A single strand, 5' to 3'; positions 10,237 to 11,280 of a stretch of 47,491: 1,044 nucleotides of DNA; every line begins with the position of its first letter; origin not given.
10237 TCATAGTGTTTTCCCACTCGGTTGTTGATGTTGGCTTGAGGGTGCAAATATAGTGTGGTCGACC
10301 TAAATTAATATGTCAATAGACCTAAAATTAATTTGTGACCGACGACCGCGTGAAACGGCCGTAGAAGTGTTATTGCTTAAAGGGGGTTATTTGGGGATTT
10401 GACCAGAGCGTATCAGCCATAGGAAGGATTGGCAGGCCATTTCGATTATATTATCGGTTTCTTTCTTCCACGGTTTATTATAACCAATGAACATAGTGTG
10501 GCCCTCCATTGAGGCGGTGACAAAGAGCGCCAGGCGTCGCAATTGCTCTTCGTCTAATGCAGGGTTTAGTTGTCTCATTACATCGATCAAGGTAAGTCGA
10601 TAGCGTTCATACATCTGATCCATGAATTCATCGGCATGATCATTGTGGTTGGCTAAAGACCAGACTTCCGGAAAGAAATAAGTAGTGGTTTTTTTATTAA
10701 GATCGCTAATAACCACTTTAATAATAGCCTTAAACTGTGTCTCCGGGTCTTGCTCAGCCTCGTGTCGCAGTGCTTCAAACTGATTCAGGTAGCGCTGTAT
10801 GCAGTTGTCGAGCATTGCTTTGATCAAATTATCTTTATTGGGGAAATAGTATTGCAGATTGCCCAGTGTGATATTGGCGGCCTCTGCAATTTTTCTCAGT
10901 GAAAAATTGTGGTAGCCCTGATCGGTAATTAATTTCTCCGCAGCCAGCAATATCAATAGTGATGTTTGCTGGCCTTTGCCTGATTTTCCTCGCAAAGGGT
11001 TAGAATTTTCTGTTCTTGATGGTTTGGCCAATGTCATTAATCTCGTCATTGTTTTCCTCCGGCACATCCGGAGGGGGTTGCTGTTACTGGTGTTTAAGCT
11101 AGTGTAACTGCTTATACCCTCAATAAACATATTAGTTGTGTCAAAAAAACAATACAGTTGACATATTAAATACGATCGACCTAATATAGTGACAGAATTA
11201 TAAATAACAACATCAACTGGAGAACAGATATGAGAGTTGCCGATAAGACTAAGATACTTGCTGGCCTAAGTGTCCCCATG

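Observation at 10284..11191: Same 24-bp TTGACA-containing element on both sides of the TetR gene, each facing outward toward a different operon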

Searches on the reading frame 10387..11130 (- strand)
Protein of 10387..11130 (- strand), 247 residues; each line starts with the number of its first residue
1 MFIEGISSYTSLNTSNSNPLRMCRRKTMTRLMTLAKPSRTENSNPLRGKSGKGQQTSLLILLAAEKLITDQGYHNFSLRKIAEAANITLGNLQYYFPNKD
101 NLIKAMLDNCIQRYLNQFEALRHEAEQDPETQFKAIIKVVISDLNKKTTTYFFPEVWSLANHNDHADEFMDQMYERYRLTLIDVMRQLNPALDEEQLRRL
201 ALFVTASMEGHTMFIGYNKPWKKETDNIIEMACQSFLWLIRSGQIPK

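Call 6: search_protein_families(library=pfam, proteins=[window:10387-11130:-])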
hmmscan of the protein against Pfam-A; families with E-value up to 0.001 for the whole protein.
window:10387-11130:- (247 aa): 2 families
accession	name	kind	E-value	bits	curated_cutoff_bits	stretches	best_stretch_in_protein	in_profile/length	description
PF00440.29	TetR_N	-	6.8e-13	48.6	24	1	60-106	1-47/47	Bacterial regulatory proteins, tetR family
PF13977.11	TetR_C_6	-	3.3e-06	27.7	27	1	131-215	3-90/115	BetI-type transcriptional repressor, C-terminal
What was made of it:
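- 10387..11049 (-): tetR, 220 aa. The likely start is ATG 11049, preceded by GGAGG. The open frame runs up to 11130, but homologues are 203-220 aa. TetR_N E=6.8e-13 and TetR_C_6 (call 6).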

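Call 8: find_homologous_proteins(query=window:10387-11049:-)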
Query window:10387-11049:- (220 aa): 180 proteins with E <= 0.001 among 416 candidates; the best 120 are listed.
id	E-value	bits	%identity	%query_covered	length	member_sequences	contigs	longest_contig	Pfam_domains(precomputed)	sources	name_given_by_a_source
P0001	7.4e-144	494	100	100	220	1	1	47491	PF13977.12,PF00440.30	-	-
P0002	8.2e-103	360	77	93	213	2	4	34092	PF13977.12,PF00440.30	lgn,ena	-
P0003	1.3e-101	356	77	92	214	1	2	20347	PF13977.12,PF00440.30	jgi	jgi:AcrR family transcriptional regulator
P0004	1.1e-93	331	69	97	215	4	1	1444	PF00440.30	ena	-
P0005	3.9e-92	326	68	95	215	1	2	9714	PF13977.12,PF00440.30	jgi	jgi:AcrR family transcriptional regulator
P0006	3.9e-92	326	67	94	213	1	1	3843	PF13977.12,PF00440.30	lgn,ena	-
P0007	5.0e-92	325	71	91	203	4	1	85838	PF13977.12,PF00440.30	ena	-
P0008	7.5e-92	325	67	94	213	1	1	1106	PF13977.12,PF00440.30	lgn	-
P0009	1.0e-91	324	68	99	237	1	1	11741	PF13977.12,PF00440.30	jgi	jgi:AcrR family transcriptional regulator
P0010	1.1e-91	324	70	91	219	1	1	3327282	PF13977.12,PF00440.30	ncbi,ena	-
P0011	1.6e-91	324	67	96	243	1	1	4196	PF13977.12,PF00440.30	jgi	jgi:AcrR family transcriptional regulator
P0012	2.5e-91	323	67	97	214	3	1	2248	PF00440.30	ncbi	-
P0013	3.7e-91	322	66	98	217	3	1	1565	PF13977.12,PF00440.30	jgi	jgi:AcrR family transcriptional regulator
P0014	3.8e-91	322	67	95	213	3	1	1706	PF00440.30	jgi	jgi:AcrR family transcriptional regulator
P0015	5.1e-91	322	67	98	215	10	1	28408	PF13977.12,PF00440.30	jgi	jgi:AcrR family transcriptional regulator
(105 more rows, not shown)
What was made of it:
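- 10387..11049 (-): Homologue lengths (call 8).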

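Call 10: find_related_loci(query=A1, collection=genome_contigs, flank=6000)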
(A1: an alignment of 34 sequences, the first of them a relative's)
Query A1 (220 aa) in genome_contigs; peptide patterns used: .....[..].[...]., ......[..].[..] (x = any residue, [..] = any of these).
185 stretches matched a pattern; 179 encode a relative of the query (tblastn E <= 1e-3); the best 80 are kept; 80 distinct loci.
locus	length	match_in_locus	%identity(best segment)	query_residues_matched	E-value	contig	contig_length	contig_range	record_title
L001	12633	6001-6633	67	10-220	2e-101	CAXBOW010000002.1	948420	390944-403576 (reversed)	MAG TPA_asm: uncultured Haliea sp. isolate ERR2762188_binner12_Refined_25 genome assembly, contig: ERZ3421808.3, whole g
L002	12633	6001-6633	66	10-220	3e-100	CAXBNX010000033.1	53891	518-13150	MAG TPA_asm: uncultured Haliea sp. isolate ERR2762178_binner123_Refined_45 genome assembly, contig: ERZ3421836.390, whol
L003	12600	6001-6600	71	20-219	3e-100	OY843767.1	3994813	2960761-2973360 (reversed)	MAG: Pseudomonadales bacterium isolate b7de5728-8a04-444b-a201-01595008baed genome assembly, chromosome: 1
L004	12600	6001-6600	70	20-219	4e-100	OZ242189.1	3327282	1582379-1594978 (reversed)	MAG: Halieaceae bacterium isolate 61d33dc2-a761-4bf4-98a1-452c2c590a1b genome assembly, chromosome: 1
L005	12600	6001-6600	70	20-219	2e-98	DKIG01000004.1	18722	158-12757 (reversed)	MAG TPA_asm: Gammaproteobacteria bacterium UBA6724 UBA6724_contig_9876, whole genome shotgun sequence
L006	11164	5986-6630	63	5-219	3e-97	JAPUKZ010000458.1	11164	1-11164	MAG: Gammaproteobacteria bacterium isolate KW1-S15_72 KW1-S15_72_cg458, whole genome shotgun sequence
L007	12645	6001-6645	64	6-219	2e-95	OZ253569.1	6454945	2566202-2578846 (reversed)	MAG: Halioglobus sp. isolate bb56aa51-f25a-4d13-a50e-7265ea3c6a54 genome assembly, chromosome: 1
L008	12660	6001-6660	63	1-220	5e-95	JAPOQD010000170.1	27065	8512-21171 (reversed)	MAG: Halieaceae bacterium isolate APA_bin_75 c_000000341969, whole genome shotgun sequence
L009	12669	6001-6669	56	3-219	2e-86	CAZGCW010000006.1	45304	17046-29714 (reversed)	MAG TPA_asm: uncultured Pseudomonadales bacterium isolate SRP077602_co3_36 genome assembly, contig: NODE_694_length_4530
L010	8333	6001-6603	60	20-220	7e-85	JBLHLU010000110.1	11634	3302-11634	MAG: Paraglaciecola psychrophila isolate 3300054697_88 Ga0535669_0006460, whole genome shotgun sequence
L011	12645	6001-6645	62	2-219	1e-83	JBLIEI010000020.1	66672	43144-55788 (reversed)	MAG: Halieaceae bacterium isolate 3300053697_71 Ga0535652_0000456, whole genome shotgun sequence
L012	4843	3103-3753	54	2-220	8e-83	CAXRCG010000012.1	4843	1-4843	MAG: Pseudomonadales bacterium isolate YZ09aD_8.18 genome assembly, contig: k141_56314, whole genome shotgun sequence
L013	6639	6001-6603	59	19-219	2e-81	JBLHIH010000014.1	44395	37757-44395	MAG: Flavobacterium sp. isolate 3300054975_72 Ga0535640_0000314, whole genome shotgun sequence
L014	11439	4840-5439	58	21-220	1e-81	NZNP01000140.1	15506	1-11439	MAG: Gammaproteobacteria bacterium isolate EAC81 98844, whole genome shotgun sequence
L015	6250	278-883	56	18-219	2e-81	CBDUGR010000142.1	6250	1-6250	MAG TPA_asm: uncultured Gammaproteobacteria bacterium isolate SRR22808130_metabat2_59 genome assembly, contig: ERZ250434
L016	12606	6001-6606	57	18-219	3e-81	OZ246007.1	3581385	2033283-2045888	MAG: Pseudomonadales bacterium isolate 94039bb7-1eda-460a-b440-fb7dcd950fed genome assembly, chromosome: 1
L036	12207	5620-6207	51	21-218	8e-66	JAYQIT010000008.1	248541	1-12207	MAG: Luminiphilus sp. isolate SD4487_NP_metabat_bins_2.tsv.671 contig_41555_pilon, whole genome shotgun sequence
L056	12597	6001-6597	31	2-203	1e-33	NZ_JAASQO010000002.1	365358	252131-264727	Parvibaculum indicum strain DSM 25305 Ga0373335_02, whole genome shotgun sequence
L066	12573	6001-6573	28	1-189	2e-26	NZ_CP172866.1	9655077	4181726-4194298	Corallococcus coralloides strain KYC2213 chromosome, complete genome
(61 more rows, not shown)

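Call 21: search_protein_families(library=pfam, proteins=[L016:6928-8616:+, L016:8623-10071:+, L016:10407-11540:+, L009:6759-8306:+, L009:8312-9748:+, L009:10029-11180:+, L036:6460-7494:+, L006:7122-8462:+, L015:985-2385:+])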
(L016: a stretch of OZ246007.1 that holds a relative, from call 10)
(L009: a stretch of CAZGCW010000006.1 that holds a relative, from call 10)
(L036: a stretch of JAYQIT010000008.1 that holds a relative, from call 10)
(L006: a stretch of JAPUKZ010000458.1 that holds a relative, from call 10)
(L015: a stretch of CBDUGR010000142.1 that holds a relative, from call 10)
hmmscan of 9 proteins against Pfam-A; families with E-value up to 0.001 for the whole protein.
L016:6928-8616:+ (562 aa): 5 families
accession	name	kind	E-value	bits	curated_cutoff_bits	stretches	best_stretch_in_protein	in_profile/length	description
PF09098.15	Dehyd-heme_bind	-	2e-71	239.4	25.2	1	55-225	4-167/167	Quinohemoprotein amine dehydrogenase A, alpha subunit, haem binding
PF09100.16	Qn_am_d_aIV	-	6e-50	168.9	25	1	428-561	1-133/133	Quinohemoprotein amine dehydrogenase, alpha subunit domain IV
PF14930.12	Qn_am_d_aII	-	4.6e-34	117.3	27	1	235-338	3-106/107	Quinohemoprotein amine dehydrogenase, alpha subunit domain II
PF09099.16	Qn_am_d_aIII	-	8.5e-18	64.9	22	1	343-423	2-82/82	Quinohemoprotein amine dehydrogenase, alpha subunit domain III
PF13442.11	Cytochrome_CBB3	-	0.00079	20.1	27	0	51-92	3-42/68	Cytochrome C oxidase, cbb3-type, subunit III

L016:8623-10071:+ (482 aa): 2 families
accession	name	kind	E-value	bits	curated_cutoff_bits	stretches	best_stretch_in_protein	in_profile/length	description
PF04055.27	Radical_SAM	-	4.4e-13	50.2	29.5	1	112-275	2-156/166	Radical SAM superfamily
PF13353.11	Fer4_12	-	6.8e-11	43.1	22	1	115-223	13-116/137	4Fe-4S single cluster domain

L016:10407-11540:+ (377 aa): 0 families

L009:6759-8306:+ (515 aa): 5 families
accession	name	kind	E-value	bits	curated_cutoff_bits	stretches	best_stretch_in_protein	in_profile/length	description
PF09098.15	Dehyd-heme_bind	-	4.7e-67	225.2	25.2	1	22-192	2-167/167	Quinohemoprotein amine dehydrogenase A, alpha subunit, haem binding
PF09100.16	Qn_am_d_aIV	-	1.1e-29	103.3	25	1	396-513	2-132/133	Quinohemoprotein amine dehydrogenase, alpha subunit domain IV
PF14930.12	Qn_am_d_aII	-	2.2e-28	99.1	27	1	202-308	3-106/107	Quinohemoprotein amine dehydrogenase, alpha subunit domain II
PF09099.16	Qn_am_d_aIII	-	2e-10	41.3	22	1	315-385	5-75/82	Quinohemoprotein amine dehydrogenase, alpha subunit domain III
PF13442.11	Cytochrome_CBB3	-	0.00037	21.2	27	0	21-62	4-43/68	Cytochrome C oxidase, cbb3-type, subunit III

L009:8312-9748:+ (478 aa): 2 families
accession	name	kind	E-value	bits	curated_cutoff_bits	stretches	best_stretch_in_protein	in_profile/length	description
PF04055.27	Radical_SAM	-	2.1e-16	61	29.5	1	108-272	2-157/166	Radical SAM superfamily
PF13353.11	Fer4_12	-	4.1e-11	43.8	22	1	111-221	13-118/137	4Fe-4S single cluster domain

L009:10029-11180:+ (383 aa): 0 families

L036:6460-7494:+ (344 aa): 3 families
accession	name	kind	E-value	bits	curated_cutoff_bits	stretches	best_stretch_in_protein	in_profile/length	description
PF09098.15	Dehyd-heme_bind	-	3.7e-62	209.3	25.2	1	26-194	3-167/167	Quinohemoprotein amine dehydrogenase A, alpha subunit, haem binding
PF14930.12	Qn_am_d_aII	-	2.6e-30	105.2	27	1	206-309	5-106/107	Quinohemoprotein amine dehydrogenase, alpha subunit domain II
PF13442.11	Cytochrome_CBB3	-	0.00039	21.1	27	0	26-64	6-43/68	Cytochrome C oxidase, cbb3-type, subunit III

L006:7122-8462:+ (446 aa): 4 families
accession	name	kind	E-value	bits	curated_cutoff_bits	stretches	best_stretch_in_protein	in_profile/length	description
PF09100.16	Qn_am_d_aIV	-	2.2e-45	154.2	25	1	311-445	1-133/133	Quinohemoprotein amine dehydrogenase, alpha subunit domain IV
PF09098.15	Dehyd-heme_bind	-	5.1e-43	147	25.2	1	1-108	59-167/167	Quinohemoprotein amine dehydrogenase A, alpha subunit, haem binding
PF14930.12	Qn_am_d_aII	-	3e-35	121.1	27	1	118-221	3-106/107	Quinohemoprotein amine dehydrogenase, alpha subunit domain II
PF09099.16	Qn_am_d_aIII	-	1.2e-13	51.6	22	1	227-305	3-81/82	Quinohemoprotein amine dehydrogenase, alpha subunit domain III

L015:985-2385:+ (466 aa): 3 families
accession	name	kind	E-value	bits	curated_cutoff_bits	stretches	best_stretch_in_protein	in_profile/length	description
PF00924.24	MS_channel_2nd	-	1.1e-19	70.8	20.2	1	280-347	2-68/68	Mechanosensitive ion channel, beta-domain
PF21082.3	MS_channel_3rd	-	1.6e-07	32.1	21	1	356-441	3-85/88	Mechanosensitive ion channel MscS, C-terminal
PF21088.3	MS_channel_1st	-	2e-07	31.3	23.1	1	237-278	1-42/42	Mechanosensitive ion channel, transmembrane helices 2/3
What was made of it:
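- It also stays with tetR when the dehydrogenase type changes from TTQ to the cysteine tryptophylquinone (CTQ) type (call 21).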

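Call 24: search_solved_structures(query=window:10387-11049:-, max_evalue=0.01)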
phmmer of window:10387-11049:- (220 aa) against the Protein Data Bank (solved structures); distinct sequences matched with E-value up to 0.01: 104 (the best 60 are shown).
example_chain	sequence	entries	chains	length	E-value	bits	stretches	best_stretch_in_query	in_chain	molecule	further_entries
3c07_A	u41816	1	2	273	4.1e-09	39.6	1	23-114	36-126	Putative tetR-family transcriptional regulator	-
2xdn_A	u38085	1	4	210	9.1e-08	35.2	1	24-146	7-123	HTH-TYPE TRANSCRIPTIONAL REGULATOR TTGR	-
7k1a_A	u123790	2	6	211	1.4e-07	34.6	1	23-146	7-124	HTH-type transcriptional regulator TtgR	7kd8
2uxh_A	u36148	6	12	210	1.7e-07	34.3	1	24-146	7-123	HTH-TYPE TRANSCRIPTIONAL REGULATOR TTGR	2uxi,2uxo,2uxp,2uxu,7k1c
3aqs_A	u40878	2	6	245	2.1e-07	34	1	9-86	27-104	Bacterial regulatory proteins, tetR family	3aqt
5gpa_A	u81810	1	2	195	4e-07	33.1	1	33-112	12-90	Transcriptional regulator (TetR/AcrR family)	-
5gp9_A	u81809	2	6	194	4.2e-07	33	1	33-113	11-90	Transcriptional regulator (TetR/AcrR family)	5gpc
8v90_A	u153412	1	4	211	4.7e-07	32.8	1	23-128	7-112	HTH-type transcriptional regulator TtgR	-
6ayh_A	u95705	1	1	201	1.3e-06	31.4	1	17-92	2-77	TetR family transcriptional regulator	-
3dcf_A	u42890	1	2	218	1.4e-06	31.3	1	11-109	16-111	transcriptional regulator of the TetR/AcrR family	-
5daj_A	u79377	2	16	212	1.9e-06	30.8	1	26-82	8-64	NalD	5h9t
3crj_A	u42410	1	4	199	3.1e-06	30.1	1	28-152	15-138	Transcription regulator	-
3gzi_A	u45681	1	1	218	4.3e-06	29.7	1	23-103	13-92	Transcriptional regulator, TetR family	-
6z1b_A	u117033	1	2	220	4.6e-06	29.6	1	31-98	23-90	HTH-type transcriptional regulator RutR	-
3loc_A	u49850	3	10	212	4.8e-06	29.6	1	31-98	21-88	HTH-type transcriptional regulator rutR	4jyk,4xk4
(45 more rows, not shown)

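Call 28: search_protein_families(library=ncbifam, proteins=[window:10387-11049:-])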
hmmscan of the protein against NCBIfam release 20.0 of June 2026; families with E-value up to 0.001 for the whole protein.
window:10387-11049:- (220 aa): 18 families
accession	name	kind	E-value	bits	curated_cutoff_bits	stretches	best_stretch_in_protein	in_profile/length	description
NF053516.1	TranRepPrsAVib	equivalog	2e-15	57.1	300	1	27-170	5-155/208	TetR family transcriptional repressor PsrA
TIGR03384.1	betaine_BetI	equivalog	2.7e-13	50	201.3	1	36-183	16-160/189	choline-binding transcriptional repressor BetI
NF037937.1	septum_RefZ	equivalog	4.9e-13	49.4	180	1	33-115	4-87/195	forespore capture DNA-binding protein RefZ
NF001978.0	PRK00767.1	equivalog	7.8e-13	48.7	118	1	36-180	17-159/197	transcriptional regulator BetI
NF050111.1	TransRegSACE7040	equivalog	2.7e-10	40.5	250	1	33-174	6-145/186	SACE_7040 family transcriptional regulator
NF051852.1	efflux_TF_MtrR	exception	2.7e-10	40.4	280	1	26-171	8-154/205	multidrug efflux system transcriptional repressor MtrR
NF053878.1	FATransRegFadRBac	equivalog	3.5e-10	40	200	1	33-122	8-96/190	fatty acid metabolism transcriptional regulator FadR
TIGR03613.1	RutR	equivalog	1.2e-09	38.4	368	1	30-113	10-91/202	pyrimidine utilization regulatory protein R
NF041196.1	ScbR_bind_reg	equivalog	3e-09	37.3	150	1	27-100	5-78/191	ScbR family autoregulator-binding transcription factor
NF011584.0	PRK15008.1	equivalog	1.3e-08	34.9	230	1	31-99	21-89/212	HTH-type transcriptional regulator RutR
NF033703.1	transcr_KstR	equivalog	2.7e-06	27.1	280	1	33-119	12-97/185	cholesterol catabolism transcriptional regulator KstR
NF007949.0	PRK10668.1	equivalog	4.3e-06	26.3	271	1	25-114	8-97/216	multidrug efflux transporter transcriptional repressor AcrR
NF051457.1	acryl_TF_AcuR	equivalog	6.2e-06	25.6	247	1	27-119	16-108/204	acrylate utilization transcriptional regulator AcuR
NF058643.1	TranRegCurRPseudo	equivalog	0.00012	21.8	300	1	33-94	12-73/193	TetR family transcriptional repressor CurR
TIGR03968.1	mycofact_TetR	equivalog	0.00015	21.4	224.9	1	33-98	14-79/190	mycofactocin system transcriptional regulator MftR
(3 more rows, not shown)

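Call 34: find_encoding_contigs(protein=P0002, flank=6000, max_places=3)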
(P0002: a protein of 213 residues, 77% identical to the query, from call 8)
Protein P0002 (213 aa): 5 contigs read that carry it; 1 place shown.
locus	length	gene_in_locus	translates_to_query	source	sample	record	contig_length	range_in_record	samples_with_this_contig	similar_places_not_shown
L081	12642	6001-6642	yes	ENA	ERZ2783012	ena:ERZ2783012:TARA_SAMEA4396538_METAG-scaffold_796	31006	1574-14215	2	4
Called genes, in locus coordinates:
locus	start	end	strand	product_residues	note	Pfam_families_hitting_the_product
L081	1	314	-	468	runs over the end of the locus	PF00171:Aldedh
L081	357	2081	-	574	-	PF00501:AMP-binding, PF13193:AMP-binding_C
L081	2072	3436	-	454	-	PF00501:AMP-binding, PF13193:AMP-binding_C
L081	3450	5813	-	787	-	PF07715:Plug, PF00593:TonB_dep_Rec_b-barrel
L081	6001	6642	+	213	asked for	PF00440:TetR_N, PF13977:TetR_C_6 (weak)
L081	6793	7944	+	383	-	PF06433:Me-amine-dh_H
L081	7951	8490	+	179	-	PF07291:MauE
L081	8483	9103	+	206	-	PF00578:AhpC-TSA, PF08534:Redoxin, PF13098:Thioredoxin_2 (faint), PF13905:Thioredoxin_8 (weak)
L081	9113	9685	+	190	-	PF02975:Me-amine-dh_L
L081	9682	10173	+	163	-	PF13442:Cytochrome_CBB3 (weak), PF00034:Cytochrom_C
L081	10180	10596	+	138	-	-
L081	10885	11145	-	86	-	PF00581:Rhodanese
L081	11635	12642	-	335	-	PF00356:LacI, PF00532:Peripla_BP_1, PF13407:Peripla_BP_4, PF13377:Peripla_BP_3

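Call 35: find_encoding_contigs(protein=P0003, flank=6000, max_places=2)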
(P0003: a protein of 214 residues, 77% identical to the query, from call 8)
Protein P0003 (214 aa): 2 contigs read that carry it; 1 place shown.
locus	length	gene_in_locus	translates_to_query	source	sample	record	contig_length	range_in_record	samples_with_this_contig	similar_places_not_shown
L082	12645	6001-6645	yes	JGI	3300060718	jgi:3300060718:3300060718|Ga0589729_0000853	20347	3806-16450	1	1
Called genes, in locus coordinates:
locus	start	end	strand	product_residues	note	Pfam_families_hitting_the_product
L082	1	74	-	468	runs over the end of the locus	PF00171:Aldedh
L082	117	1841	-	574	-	PF00501:AMP-binding, PF13193:AMP-binding_C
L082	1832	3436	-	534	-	PF00501:AMP-binding, PF13193:AMP-binding_C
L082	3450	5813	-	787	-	PF07715:Plug, PF00593:TonB_dep_Rec_b-barrel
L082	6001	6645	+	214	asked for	PF00440:TetR_N, PF13977:TetR_C_6 (weak)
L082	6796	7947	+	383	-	PF06433:Me-amine-dh_H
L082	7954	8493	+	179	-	PF07291:MauE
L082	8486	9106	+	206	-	PF00578:AhpC-TSA, PF08534:Redoxin, PF13098:Thioredoxin_2 (faint), PF13905:Thioredoxin_8 (weak)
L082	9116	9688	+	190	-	PF02975:Me-amine-dh_L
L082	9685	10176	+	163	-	PF13442:Cytochrome_CBB3 (weak), PF00034:Cytochrom_C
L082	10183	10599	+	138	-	-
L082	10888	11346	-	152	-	PF00581:Rhodanese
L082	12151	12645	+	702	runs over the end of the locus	PF16793:RepB_primase, PF08708:PriCT_1 (weak), PF05272:VapE-like_dom (weak), PF19263:DUF5906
